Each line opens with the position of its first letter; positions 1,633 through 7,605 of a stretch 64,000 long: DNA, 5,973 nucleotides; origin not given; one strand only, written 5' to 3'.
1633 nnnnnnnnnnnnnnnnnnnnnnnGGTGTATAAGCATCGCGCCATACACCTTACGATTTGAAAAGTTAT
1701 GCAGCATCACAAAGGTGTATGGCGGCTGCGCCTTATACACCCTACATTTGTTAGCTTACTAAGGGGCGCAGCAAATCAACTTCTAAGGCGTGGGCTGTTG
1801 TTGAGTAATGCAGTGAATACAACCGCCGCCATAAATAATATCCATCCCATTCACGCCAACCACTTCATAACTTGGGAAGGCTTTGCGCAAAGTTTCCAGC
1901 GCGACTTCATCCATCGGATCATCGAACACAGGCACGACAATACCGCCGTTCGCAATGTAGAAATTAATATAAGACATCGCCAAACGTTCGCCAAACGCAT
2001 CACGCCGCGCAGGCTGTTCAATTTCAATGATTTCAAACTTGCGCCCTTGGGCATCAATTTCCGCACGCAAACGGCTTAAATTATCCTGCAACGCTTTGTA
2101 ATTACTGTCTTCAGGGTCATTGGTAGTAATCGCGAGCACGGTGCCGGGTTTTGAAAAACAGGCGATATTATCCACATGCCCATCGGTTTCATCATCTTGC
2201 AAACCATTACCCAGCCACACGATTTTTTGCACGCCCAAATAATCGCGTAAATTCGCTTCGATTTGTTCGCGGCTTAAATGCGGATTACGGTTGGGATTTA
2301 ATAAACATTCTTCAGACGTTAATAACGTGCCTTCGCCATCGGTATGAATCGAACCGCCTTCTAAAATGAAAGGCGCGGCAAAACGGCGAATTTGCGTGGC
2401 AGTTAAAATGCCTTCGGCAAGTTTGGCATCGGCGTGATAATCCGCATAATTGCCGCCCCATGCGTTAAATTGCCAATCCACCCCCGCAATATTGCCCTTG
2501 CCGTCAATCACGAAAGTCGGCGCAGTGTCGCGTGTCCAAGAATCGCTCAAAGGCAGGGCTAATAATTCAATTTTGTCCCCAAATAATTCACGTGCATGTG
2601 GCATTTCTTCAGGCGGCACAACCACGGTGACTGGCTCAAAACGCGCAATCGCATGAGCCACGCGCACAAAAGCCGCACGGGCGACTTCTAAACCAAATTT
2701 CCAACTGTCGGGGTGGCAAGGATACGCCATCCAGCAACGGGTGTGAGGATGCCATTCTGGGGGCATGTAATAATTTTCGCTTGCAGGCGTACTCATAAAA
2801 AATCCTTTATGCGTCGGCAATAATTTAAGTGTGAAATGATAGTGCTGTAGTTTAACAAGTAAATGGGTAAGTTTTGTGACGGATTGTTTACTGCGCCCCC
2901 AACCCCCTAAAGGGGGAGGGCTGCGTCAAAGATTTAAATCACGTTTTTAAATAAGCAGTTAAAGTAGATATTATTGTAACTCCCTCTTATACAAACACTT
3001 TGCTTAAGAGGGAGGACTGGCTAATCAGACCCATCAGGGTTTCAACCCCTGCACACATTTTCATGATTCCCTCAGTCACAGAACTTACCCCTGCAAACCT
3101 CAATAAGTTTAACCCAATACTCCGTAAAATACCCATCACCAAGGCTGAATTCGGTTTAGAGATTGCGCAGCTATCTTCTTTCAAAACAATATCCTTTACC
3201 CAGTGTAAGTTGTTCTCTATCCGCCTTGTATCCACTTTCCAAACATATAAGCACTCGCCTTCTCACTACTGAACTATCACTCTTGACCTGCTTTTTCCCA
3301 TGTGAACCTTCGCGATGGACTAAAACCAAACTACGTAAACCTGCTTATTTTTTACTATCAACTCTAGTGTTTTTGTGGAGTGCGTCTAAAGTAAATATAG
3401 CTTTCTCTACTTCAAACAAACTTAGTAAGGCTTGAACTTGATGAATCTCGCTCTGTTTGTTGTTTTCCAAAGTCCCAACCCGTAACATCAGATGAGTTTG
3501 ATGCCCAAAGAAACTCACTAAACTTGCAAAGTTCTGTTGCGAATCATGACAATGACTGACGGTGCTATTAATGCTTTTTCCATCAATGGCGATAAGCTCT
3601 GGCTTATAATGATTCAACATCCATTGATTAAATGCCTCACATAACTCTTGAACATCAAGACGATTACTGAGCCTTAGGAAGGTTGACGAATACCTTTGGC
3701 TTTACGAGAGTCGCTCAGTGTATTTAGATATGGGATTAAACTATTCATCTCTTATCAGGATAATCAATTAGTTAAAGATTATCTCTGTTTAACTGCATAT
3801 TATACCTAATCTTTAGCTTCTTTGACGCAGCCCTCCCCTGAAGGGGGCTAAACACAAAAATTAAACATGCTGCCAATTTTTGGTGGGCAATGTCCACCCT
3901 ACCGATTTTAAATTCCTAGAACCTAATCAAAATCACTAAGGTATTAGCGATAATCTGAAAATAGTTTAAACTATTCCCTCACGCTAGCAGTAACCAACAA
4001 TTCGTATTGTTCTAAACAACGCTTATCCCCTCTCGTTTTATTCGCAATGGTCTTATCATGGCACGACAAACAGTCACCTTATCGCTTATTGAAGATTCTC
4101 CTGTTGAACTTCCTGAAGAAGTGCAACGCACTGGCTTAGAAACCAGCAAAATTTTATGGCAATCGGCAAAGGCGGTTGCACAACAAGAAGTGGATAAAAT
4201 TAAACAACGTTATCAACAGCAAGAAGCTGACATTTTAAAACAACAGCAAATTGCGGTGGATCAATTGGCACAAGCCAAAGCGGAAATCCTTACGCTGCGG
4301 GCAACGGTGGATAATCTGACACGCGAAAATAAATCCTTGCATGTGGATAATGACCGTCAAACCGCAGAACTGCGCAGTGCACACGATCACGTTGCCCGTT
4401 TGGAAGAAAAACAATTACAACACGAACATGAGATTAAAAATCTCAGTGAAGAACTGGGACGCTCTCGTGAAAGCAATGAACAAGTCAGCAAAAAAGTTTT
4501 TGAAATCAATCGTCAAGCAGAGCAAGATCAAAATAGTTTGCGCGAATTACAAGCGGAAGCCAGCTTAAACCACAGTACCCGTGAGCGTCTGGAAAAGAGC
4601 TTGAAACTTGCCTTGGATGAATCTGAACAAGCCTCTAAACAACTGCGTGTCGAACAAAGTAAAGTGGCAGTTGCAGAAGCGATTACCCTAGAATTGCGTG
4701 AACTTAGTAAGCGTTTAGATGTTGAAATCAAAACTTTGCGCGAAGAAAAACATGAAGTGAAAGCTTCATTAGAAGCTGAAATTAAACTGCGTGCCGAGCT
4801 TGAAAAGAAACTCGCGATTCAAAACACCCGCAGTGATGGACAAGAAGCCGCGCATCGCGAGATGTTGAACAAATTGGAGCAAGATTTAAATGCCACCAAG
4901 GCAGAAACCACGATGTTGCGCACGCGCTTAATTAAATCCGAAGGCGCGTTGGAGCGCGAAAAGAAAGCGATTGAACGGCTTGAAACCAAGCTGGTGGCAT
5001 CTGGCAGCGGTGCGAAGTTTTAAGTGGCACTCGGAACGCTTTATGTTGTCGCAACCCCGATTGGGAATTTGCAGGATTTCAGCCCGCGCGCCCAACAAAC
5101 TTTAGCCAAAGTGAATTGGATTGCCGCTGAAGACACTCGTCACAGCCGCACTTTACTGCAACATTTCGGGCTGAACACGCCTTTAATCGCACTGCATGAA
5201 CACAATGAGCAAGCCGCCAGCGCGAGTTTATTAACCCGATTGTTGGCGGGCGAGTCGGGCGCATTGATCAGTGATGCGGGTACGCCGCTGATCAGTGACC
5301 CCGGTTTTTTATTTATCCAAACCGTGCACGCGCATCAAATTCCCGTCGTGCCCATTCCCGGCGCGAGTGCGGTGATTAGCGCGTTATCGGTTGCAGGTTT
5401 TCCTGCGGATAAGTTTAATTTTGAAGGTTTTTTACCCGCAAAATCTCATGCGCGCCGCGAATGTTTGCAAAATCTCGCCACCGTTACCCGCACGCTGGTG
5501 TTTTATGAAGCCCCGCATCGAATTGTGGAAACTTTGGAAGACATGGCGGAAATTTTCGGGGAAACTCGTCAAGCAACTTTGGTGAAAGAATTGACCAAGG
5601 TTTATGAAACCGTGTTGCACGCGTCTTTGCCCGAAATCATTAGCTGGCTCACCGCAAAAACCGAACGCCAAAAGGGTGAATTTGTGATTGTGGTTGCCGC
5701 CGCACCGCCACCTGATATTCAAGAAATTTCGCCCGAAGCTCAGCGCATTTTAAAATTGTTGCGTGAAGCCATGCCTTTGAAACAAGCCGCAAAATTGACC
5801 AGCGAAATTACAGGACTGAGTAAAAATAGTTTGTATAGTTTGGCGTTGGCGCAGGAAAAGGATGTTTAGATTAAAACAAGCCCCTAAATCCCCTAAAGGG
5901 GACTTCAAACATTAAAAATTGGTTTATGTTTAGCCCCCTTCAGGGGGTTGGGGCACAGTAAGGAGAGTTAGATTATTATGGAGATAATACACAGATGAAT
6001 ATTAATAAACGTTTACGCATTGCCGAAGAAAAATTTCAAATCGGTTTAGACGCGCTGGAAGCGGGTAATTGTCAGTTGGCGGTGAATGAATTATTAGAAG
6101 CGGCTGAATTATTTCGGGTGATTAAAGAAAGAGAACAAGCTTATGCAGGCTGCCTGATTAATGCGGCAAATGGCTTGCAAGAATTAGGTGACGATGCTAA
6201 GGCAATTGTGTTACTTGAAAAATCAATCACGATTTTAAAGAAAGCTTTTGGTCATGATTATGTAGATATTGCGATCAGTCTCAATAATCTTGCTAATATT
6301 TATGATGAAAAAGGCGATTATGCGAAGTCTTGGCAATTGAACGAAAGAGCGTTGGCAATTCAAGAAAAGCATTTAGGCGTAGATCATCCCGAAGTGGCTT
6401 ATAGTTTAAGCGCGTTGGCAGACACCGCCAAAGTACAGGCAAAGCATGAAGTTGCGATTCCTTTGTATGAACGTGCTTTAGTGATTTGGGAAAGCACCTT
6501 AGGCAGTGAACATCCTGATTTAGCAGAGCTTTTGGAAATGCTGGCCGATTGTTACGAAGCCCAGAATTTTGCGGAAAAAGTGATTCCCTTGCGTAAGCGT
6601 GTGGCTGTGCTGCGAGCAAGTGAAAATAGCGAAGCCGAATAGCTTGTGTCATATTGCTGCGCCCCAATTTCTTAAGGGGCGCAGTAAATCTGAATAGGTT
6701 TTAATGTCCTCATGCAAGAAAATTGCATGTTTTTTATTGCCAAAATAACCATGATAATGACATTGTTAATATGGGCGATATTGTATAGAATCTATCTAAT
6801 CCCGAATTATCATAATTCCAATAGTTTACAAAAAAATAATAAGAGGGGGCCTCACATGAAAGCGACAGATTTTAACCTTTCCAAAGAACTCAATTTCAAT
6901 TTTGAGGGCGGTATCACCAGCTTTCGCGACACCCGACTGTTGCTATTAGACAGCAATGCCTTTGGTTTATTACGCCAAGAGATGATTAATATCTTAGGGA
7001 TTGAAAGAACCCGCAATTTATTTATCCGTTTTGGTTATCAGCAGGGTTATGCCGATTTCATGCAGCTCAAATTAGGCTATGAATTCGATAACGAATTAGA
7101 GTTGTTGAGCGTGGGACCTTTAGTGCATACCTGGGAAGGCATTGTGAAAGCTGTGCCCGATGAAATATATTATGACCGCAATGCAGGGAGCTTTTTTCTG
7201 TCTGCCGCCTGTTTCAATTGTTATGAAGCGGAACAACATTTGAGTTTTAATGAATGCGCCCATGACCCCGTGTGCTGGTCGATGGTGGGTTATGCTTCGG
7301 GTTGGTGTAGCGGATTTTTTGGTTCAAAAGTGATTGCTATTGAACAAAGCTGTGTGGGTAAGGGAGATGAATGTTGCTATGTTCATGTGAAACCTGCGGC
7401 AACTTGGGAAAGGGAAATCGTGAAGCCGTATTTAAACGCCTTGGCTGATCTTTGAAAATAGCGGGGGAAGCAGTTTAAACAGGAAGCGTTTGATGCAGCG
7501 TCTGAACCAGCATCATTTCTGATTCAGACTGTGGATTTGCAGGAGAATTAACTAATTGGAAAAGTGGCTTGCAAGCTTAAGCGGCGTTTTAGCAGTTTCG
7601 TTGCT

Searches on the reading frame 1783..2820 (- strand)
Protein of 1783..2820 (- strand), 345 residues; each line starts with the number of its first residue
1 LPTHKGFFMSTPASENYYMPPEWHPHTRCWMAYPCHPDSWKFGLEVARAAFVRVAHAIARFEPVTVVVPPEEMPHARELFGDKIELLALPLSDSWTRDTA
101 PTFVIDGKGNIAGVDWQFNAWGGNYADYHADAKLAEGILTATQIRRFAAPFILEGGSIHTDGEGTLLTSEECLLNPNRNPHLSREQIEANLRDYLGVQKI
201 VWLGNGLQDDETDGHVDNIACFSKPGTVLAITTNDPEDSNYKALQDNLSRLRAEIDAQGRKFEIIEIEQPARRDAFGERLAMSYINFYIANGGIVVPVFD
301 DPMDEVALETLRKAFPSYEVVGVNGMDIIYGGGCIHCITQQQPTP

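Call 53: search_protein_families(library=pfam, proteins=[window:1783-2820:-], max_evalue=0.0001)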
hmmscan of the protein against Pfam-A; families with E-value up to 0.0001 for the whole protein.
window:1783-2820:- (345 aa): 1 family
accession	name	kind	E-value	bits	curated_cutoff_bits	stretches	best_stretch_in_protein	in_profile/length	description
PF04371.20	PAD_porph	-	1.1e-125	419.6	25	1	18-343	1-321/321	Porphyromonas-type peptidyl-arginine deiminase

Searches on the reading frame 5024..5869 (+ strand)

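Call 53: search_protein_families(library=pfam, proteins=[window:5024-5869:+], max_evalue=0.0001)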
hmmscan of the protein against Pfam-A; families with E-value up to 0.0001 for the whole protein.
window:5024-5869:+ (281 aa): 2 families
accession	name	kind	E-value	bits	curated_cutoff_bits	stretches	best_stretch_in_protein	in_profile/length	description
PF00590.25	TP_methylase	-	2.1e-29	103.4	27.8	1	5-205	1-211/212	Tetrapyrrole (Corrin/Porphyrin) Methylases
PF23016.2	RsmI_C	-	2.9e-16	59.5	27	1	234-277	2-45/46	RsmI C-terminal HTH domain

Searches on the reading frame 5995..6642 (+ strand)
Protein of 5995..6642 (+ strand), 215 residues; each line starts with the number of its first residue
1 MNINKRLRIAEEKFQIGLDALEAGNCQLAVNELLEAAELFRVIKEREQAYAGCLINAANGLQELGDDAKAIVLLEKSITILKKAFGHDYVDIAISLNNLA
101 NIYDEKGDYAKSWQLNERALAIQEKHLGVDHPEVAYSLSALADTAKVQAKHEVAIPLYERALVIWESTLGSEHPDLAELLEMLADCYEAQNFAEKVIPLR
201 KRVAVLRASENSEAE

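Call 53: search_protein_families(library=pfam, proteins=[window:5995-6642:+], max_evalue=0.0001)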
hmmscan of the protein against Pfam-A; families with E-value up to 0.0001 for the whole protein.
window:5995-6642:+ (215 aa): 5 families
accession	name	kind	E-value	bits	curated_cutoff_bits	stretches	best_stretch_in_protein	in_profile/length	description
PF13424.12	TPR_12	-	3.6e-38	130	30.1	4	55-125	7-77/77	Tetratricopeptide repeat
PF24885.1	TPR_NPHP3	-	5.7e-27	95.1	100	2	117-209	123-215/239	Nephrocystin-3 TPR domain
PF13374.12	TPR_10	-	6.5e-26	90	27.5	2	93-133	2-42/42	Tetratricopeptide repeat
PF13176.12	TPR_7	-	3e-08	33.6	27.9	0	95-122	1-28/36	Tetratricopeptide repeat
PF07719.23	TPR_2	-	3.2e-06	27.3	27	0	95-112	3-20/34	Tetratricopeptide repeat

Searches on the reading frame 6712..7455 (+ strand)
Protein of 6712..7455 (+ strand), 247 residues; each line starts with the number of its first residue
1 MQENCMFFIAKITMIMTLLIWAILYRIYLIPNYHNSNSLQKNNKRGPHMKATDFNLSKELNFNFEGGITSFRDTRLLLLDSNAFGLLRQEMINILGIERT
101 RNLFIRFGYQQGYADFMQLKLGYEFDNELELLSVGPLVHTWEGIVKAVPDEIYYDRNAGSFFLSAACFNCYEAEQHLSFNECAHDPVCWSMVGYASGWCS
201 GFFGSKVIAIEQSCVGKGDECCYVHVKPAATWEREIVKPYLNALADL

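Call 53: search_protein_families(library=pfam, proteins=[window:6712-7455:+], max_evalue=0.0001)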
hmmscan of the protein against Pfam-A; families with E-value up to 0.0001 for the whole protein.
window:6712-7455:+ (247 aa): 2 families
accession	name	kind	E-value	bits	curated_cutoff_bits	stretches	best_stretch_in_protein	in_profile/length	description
PF06505.16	XylR_N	-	6e-26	90.5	23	1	55-155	1-101/101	Activator of aromatic catabolism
PF02830.23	V4R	-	2.8e-07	31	31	1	183-228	17-62/62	V4R domain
